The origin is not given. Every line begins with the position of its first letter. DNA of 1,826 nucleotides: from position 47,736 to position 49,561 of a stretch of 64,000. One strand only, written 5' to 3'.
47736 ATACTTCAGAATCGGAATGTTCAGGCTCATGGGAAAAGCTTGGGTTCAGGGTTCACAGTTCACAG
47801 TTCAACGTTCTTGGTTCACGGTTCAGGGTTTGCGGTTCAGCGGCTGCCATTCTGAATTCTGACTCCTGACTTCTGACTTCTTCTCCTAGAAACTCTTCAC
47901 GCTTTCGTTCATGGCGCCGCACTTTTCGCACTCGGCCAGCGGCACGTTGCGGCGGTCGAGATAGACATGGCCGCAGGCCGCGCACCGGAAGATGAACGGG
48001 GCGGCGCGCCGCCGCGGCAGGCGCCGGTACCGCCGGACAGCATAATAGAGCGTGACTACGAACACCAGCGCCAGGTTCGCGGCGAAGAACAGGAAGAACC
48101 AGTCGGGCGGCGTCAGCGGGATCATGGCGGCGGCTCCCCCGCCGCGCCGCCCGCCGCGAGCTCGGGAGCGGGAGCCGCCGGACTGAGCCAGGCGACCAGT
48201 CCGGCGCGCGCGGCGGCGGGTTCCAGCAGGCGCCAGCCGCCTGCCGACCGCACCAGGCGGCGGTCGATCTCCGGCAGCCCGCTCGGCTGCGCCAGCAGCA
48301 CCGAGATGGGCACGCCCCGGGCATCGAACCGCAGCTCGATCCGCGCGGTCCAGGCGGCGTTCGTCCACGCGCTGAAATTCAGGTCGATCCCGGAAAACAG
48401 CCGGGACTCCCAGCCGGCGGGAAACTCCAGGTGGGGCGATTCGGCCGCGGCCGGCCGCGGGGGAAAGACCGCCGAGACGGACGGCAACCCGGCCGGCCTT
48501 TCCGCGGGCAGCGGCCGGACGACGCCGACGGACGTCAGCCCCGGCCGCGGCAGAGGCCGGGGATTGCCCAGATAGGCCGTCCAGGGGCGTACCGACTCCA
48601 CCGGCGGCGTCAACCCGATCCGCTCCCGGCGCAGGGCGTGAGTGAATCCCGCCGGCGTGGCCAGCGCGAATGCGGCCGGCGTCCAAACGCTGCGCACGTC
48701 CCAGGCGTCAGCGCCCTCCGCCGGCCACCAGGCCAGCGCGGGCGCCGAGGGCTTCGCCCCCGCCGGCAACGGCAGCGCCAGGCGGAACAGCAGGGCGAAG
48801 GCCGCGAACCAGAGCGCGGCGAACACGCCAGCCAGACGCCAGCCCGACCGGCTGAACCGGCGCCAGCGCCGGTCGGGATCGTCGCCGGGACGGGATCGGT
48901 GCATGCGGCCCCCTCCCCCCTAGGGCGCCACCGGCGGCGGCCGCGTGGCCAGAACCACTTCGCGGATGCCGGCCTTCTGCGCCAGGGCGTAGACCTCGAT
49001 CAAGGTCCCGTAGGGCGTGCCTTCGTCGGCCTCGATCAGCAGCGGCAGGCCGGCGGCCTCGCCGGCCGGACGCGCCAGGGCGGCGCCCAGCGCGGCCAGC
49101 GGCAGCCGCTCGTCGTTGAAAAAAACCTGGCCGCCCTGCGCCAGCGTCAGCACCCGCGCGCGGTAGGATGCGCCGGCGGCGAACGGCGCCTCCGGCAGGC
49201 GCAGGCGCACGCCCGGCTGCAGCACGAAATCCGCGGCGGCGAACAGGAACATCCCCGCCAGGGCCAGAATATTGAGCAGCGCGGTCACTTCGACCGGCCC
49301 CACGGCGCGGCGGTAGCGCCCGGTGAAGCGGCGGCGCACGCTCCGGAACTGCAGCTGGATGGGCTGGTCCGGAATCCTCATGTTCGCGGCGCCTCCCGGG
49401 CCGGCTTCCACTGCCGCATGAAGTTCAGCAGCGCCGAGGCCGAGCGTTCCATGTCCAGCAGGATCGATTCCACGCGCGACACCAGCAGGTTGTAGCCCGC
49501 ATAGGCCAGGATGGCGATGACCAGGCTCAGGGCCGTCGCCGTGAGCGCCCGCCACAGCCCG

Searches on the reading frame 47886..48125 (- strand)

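Call 64: search_protein_families(library=pfam, proteins=[window:47886-48125:-], max_evalue=0.01)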
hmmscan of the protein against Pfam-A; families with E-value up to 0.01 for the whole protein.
window:47886-48125:- (79 aa): 3 families
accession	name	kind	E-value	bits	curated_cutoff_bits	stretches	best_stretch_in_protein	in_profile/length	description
PF23458.2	DUF7130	-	0.0043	17.4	35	1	42-76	50-83/89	Domain of unknown function (DUF7130)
PF09723.15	Zn_ribbon_8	-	0.0073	16.7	34.4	0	46-71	6-34/41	Zinc ribbon domain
PF12172.15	zf-ChsH2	-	0.0089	16.2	23.2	0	47-69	13-31/37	ChsH2, rubredoxin-like zinc ribbon domain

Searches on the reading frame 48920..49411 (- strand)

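Call 64: search_protein_families(library=pfam, proteins=[window:48920-49411:-], max_evalue=0.01)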
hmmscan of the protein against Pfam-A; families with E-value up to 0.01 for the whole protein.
window:48920-49411:- (163 aa): 1 family
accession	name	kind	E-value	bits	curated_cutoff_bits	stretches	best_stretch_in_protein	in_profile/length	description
PF02472.21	ExbD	-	3.5e-14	53.4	25.4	1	40-158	8-127/128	Biopolymer transport protein ExbD/TolR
